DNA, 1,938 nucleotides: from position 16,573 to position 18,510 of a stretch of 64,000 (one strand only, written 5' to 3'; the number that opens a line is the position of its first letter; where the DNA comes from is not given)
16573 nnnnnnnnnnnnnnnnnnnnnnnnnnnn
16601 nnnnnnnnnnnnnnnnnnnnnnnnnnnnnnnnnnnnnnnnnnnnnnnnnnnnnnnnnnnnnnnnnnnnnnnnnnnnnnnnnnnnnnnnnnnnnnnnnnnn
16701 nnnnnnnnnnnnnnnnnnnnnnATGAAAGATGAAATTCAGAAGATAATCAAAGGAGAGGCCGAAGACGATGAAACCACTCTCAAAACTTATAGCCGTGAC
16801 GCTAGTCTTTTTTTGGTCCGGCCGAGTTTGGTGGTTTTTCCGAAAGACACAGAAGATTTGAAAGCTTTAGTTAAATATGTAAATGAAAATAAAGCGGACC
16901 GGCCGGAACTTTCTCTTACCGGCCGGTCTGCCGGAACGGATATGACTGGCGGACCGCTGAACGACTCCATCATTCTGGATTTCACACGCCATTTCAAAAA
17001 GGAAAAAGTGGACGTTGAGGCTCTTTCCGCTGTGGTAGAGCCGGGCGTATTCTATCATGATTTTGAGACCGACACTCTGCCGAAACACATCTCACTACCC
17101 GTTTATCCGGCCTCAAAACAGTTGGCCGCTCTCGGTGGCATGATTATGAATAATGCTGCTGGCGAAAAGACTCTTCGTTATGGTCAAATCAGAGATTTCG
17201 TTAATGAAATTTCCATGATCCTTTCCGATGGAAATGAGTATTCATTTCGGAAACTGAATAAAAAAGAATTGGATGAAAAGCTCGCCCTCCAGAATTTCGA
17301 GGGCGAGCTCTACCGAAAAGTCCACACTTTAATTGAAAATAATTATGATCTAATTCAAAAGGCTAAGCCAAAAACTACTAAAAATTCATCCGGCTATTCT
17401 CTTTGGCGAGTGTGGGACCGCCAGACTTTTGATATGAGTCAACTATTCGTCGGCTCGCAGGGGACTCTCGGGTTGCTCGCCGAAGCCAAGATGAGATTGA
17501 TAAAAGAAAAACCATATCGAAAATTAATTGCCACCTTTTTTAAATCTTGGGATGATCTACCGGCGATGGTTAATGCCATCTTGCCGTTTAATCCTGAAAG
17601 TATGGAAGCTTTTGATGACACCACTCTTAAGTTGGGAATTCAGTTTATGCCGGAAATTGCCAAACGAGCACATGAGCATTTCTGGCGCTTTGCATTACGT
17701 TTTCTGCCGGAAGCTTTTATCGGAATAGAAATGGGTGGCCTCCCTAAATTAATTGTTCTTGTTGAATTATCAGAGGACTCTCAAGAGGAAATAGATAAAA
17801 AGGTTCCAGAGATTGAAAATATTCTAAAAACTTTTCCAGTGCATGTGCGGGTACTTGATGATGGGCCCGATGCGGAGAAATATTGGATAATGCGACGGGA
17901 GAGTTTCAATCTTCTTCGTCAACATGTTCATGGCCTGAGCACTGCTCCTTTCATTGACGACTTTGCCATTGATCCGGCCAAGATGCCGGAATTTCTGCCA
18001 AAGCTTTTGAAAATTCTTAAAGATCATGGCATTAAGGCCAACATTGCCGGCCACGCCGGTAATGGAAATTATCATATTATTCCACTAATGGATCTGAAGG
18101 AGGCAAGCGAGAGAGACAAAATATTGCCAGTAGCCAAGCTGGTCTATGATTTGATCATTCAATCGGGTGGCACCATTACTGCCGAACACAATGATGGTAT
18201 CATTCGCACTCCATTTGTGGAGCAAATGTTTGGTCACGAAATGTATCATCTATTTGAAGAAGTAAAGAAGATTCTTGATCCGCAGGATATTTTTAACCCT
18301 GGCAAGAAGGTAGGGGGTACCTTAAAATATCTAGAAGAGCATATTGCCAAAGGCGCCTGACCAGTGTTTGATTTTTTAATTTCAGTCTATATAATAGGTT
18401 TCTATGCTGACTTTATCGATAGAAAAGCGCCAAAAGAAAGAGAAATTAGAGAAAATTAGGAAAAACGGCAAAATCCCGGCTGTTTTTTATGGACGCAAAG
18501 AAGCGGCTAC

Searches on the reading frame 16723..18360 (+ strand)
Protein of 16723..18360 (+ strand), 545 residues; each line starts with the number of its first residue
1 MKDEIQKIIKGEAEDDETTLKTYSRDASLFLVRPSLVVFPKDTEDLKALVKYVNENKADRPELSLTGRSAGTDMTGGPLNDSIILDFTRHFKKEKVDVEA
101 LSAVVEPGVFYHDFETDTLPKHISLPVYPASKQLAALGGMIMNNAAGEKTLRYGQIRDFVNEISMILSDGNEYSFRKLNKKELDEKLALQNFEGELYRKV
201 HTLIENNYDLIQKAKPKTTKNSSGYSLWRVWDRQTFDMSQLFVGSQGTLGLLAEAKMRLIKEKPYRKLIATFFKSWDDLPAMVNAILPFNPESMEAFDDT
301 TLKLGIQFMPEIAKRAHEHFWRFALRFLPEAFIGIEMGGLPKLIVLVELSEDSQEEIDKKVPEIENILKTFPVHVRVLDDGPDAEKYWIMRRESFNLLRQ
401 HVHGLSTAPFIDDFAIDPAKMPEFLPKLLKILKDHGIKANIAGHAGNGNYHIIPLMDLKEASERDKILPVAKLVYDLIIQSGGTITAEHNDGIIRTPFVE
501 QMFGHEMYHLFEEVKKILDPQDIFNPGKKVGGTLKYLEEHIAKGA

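Call 68: search_protein_families(library=pfam, proteins=[window:16723-18360:+], max_evalue=0.0001)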
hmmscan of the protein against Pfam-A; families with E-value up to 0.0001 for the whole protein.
window:16723-18360:+ (545 aa): 2 families
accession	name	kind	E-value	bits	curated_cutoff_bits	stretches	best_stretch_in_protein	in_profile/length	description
PF02913.24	FAD-oxidase_C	-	5.5e-41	141.3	21.2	1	265-528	4-247/248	FAD linked oxidases, C-terminal domain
PF01565.28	FAD_binding_4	-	1.1e-25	90.3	26.4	1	34-171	1-134/139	FAD binding domain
